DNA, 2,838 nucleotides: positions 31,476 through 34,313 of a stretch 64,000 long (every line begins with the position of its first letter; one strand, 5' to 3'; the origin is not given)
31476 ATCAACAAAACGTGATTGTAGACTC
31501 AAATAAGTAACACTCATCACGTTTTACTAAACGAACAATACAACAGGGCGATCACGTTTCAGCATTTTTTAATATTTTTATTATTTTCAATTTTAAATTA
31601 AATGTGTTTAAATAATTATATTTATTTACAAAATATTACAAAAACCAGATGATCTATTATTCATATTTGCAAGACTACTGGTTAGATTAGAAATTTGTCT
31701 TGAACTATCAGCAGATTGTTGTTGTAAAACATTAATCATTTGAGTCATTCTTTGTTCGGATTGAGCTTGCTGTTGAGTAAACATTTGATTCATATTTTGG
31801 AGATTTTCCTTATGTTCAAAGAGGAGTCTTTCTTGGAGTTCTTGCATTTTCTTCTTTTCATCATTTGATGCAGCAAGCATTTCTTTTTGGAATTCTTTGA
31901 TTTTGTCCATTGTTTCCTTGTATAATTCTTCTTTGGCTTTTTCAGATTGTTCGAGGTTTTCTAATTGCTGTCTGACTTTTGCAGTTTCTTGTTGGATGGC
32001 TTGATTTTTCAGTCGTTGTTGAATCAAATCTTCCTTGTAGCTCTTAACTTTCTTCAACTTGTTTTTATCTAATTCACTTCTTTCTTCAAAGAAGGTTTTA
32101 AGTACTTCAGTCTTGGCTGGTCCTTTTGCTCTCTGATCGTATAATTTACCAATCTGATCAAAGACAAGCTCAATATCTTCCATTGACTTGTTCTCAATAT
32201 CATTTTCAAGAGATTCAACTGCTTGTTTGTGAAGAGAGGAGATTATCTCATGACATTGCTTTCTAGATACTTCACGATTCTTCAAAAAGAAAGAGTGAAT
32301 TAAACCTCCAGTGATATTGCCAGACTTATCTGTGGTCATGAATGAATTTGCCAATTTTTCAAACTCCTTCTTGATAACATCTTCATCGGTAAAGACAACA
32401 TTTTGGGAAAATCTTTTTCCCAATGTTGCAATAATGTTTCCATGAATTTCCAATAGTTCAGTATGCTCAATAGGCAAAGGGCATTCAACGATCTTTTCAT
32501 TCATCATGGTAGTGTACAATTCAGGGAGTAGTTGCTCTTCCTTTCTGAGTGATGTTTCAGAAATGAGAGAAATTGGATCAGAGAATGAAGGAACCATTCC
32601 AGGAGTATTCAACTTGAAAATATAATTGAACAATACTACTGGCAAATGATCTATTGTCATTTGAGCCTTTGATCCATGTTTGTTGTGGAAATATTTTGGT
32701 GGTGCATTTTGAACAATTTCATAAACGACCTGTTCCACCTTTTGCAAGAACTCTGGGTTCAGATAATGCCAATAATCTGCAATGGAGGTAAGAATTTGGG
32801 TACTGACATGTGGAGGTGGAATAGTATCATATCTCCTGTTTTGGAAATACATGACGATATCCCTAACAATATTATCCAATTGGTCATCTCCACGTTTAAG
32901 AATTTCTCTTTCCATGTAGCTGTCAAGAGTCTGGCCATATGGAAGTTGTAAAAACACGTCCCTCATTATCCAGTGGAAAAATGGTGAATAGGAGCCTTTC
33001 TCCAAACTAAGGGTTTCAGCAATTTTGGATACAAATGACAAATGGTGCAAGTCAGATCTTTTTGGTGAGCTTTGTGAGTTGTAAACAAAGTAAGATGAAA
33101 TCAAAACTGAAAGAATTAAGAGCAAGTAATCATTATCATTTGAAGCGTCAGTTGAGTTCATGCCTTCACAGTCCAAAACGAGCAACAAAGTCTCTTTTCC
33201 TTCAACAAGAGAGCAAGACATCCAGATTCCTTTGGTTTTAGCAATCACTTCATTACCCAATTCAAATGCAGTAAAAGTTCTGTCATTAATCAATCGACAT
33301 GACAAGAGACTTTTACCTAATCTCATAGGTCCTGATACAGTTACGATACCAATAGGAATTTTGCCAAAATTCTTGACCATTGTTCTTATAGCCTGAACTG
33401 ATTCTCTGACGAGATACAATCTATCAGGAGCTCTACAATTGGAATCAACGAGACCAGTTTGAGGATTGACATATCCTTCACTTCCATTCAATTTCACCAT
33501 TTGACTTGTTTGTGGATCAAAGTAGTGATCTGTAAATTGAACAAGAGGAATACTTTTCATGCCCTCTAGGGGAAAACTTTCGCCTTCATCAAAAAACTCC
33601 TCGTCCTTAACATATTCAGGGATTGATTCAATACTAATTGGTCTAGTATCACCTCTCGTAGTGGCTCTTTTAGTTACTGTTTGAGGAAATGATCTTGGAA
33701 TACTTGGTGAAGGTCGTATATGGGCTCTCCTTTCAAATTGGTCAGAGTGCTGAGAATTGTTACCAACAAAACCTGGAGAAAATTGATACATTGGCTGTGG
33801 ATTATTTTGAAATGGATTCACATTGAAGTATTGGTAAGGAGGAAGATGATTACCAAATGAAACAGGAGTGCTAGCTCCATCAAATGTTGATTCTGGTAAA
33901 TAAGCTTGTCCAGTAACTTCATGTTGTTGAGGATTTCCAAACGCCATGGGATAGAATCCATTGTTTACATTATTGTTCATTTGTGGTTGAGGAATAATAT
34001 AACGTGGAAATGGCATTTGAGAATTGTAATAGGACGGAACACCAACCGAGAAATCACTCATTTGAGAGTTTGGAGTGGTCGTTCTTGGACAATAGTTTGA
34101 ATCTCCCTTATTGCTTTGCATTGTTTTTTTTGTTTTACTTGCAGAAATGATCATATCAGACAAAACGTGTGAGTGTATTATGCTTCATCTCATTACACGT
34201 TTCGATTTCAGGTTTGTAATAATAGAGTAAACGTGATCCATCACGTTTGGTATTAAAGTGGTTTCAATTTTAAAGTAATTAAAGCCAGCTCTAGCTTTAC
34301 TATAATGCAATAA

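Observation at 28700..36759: Tight cluster of three GBP-like dynamin-superfamily GTPases: candidate cell-autonomous immunity locus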

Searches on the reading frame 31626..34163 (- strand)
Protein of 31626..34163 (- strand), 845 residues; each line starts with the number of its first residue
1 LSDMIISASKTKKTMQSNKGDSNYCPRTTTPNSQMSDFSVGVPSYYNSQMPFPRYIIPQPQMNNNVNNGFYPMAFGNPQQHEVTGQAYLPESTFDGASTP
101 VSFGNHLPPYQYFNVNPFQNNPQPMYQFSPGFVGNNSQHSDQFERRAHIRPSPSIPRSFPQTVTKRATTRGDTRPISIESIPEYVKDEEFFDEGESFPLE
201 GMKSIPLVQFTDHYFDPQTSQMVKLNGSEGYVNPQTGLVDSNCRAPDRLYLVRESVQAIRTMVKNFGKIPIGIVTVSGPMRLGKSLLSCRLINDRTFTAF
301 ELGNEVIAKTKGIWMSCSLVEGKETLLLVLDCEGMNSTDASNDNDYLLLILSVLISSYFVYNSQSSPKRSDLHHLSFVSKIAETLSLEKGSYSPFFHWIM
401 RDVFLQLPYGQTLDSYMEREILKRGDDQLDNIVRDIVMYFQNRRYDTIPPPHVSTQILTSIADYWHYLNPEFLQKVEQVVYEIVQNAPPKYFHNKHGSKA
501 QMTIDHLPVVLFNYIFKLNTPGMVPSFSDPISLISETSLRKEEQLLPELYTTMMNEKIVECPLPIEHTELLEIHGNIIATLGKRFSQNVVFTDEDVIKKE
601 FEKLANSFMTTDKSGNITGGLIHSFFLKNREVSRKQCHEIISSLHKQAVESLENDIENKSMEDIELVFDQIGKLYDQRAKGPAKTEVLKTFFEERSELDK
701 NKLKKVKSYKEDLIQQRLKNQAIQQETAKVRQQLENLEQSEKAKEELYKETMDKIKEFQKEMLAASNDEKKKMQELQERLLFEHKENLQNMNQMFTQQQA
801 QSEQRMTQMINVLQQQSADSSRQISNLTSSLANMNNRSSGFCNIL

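Call 3: search_protein_families(library=pfam, proteins=[window:31626-34163:-], max_evalue=0.1)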
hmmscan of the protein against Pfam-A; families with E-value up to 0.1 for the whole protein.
window:31626-34163:- (845 aa): 2 families
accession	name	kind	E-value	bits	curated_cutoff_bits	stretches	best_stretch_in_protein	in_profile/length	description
PF02263.25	GBP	-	7e-22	78.3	21.1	1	268-487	18-259/264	Guanylate-binding protein, N-terminal domain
PF02841.20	GBP_C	-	0.00017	21.6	24.3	1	548-811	50-294/297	Guanylate-binding protein, C-terminal domain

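Call 6: search_solved_structures(query=window:31626-34163:-, max_evalue=0.01)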
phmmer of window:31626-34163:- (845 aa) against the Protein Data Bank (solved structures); distinct sequences matched with E-value up to 0.01: 24.
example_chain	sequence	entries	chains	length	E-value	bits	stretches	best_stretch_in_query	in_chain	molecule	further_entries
6vkj_A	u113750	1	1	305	7.8e-17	64.1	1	269-484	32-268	Guanylate-binding protein 2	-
8q4l_A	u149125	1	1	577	7.8e-17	64.1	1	270-794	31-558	Guanylate-binding protein 1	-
6k1z_A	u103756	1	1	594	1.4e-16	63.3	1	270-795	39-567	Guanylate-binding protein 1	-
8cqb_A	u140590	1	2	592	2.2e-16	62.6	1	270-795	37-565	Guanylate-binding protein 1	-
8r1a_A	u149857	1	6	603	2.3e-16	62.6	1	270-795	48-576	Guanylate binding protein 1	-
6loj_B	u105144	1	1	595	2.8e-16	62.3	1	270-795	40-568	Guanylate-binding protein 1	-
6k2d_A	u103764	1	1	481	3.2e-16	62.1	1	270-696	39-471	Guanylate-binding protein 1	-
1dg3_A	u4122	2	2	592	5.6e-16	61.3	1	270-795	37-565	PROTEIN (INTERFERON-INDUCED GUANYLATE-BINDING PROTEIN 1) | INTERFERON-INDUCED GUANYLATE-BINDING PROTEIN 1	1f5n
7e58_A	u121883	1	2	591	7.8e-15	57.5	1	270-790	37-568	Guanylate-binding protein 2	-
2b8w_A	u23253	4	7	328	8.9e-15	57.3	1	270-491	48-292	Interferon-induced guanylate-binding protein 1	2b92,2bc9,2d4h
7m1s_A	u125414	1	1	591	4.3e-14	55.1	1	270-790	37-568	Guanylate-binding protein 2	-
7e59_G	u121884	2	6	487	5.6e-13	51.4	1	269-607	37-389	Guanylate-binding protein 5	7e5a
7ckf_A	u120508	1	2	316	1.3e-11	46.9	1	269-481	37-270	Guanylate-binding protein 5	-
6b9f_A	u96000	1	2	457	1.5e-05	26.8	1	313-459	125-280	Atlastin-1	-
6b9e_A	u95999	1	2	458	1.5e-05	26.8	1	313-459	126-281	Atlastin-1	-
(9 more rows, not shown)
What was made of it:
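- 31626..34154 (-): GBP-B, 842 aa from the first ATG. There is apparently no gene model for it in the public N. gruberi protein set. Pfam GBP 7e-22, GBP_C 21.6 bits (call 3). hGBP1/2 at 8e-17 (call 6).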

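Call 17: find_homologous_proteins(query=window:31626-34151:-, max_evalue=0.00001)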
Query window:31626-34151:- (841 aa): 2 proteins with E <= 0.00001 among 6748 candidates.
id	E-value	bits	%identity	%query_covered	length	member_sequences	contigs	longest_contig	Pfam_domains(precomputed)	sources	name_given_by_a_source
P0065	1.1e-32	132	24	71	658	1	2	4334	PF02263.26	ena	-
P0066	7.9e-13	66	29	32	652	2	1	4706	PF02263.26,PF02841.21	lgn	-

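Call 27: search_protein_families(library=pfam, proteins=[P0065], max_evalue=0.001)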
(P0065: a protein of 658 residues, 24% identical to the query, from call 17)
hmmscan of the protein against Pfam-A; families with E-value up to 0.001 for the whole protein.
P0065 (658 aa): 2 families
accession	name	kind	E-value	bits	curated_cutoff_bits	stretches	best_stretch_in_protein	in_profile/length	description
PF02263.25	GBP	-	7.4e-46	156.9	21.1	1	48-292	20-260/264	Guanylate-binding protein, N-terminal domain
PF02841.20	GBP_C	-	7.3e-05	22.7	24.3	1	312-609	12-287/297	Guanylate-binding protein, C-terminal domain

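Call 48: find_related_loci(query=A3, collection=metagenome_contigs, flank=10000)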
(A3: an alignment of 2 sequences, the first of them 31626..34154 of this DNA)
Query A3 (842 aa) in metagenome_contigs; peptide patterns used: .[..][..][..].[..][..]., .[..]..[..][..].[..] (x = any residue, [..] = any of these).
600 stretches matched a pattern, but none encodes a relative of the query by tblastn (E <= 1e-3).

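Call 56: find_encoding_contigs(protein=P0065, flank=5000, max_places=4)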
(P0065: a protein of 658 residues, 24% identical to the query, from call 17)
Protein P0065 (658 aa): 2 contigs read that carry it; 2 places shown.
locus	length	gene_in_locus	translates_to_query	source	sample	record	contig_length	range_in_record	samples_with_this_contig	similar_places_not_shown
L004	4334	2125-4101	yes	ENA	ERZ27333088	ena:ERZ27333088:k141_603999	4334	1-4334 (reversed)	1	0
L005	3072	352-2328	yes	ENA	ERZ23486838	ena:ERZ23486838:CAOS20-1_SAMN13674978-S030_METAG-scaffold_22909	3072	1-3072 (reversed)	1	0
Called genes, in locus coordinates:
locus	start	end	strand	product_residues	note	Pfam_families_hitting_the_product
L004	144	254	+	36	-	-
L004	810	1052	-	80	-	PF25390:WD40_RLD (weak), PF13540:RCC1_2 (weak)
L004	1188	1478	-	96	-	PF25390:WD40_RLD, PF13540:RCC1_2 (faint), PF00415:RCC1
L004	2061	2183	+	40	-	-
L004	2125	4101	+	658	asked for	PF02263:GBP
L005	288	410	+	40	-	-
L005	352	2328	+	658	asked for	PF02263:GBP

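Call 66: list_cluster_members(proteins=[window:31626-34154:-, window:31626-34121:-, window:31626-34061:-, window:31626-34016:-, window:31626-33980:-, window:31626-33947:-, window:31626-33791:-, window:31626-33560:-])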
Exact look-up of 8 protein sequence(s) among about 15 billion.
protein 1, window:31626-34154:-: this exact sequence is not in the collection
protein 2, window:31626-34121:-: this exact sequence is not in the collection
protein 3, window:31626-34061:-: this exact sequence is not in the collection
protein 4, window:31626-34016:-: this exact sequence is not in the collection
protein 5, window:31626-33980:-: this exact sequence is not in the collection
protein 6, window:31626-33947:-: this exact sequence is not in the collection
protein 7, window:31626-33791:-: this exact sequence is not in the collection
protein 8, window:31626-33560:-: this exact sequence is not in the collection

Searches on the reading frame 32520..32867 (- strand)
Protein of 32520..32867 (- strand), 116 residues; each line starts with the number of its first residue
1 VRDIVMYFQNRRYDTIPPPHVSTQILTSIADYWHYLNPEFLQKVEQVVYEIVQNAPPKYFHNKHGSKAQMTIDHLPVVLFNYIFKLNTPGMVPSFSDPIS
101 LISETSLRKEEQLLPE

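Call 51: find_related_loci(query=A4, collection=metagenome_contigs, flank=10000)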
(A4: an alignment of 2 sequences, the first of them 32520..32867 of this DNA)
Query A4 (116 aa) in metagenome_contigs; peptide patterns used: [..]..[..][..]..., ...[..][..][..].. (x = any residue, [..] = any of these).
222 stretches matched a pattern, but none encodes a relative of the query by tblastn (E <= 1e-3).
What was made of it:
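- Tried and rejected: Two scans found no confirmed locus (calls 48, 51).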
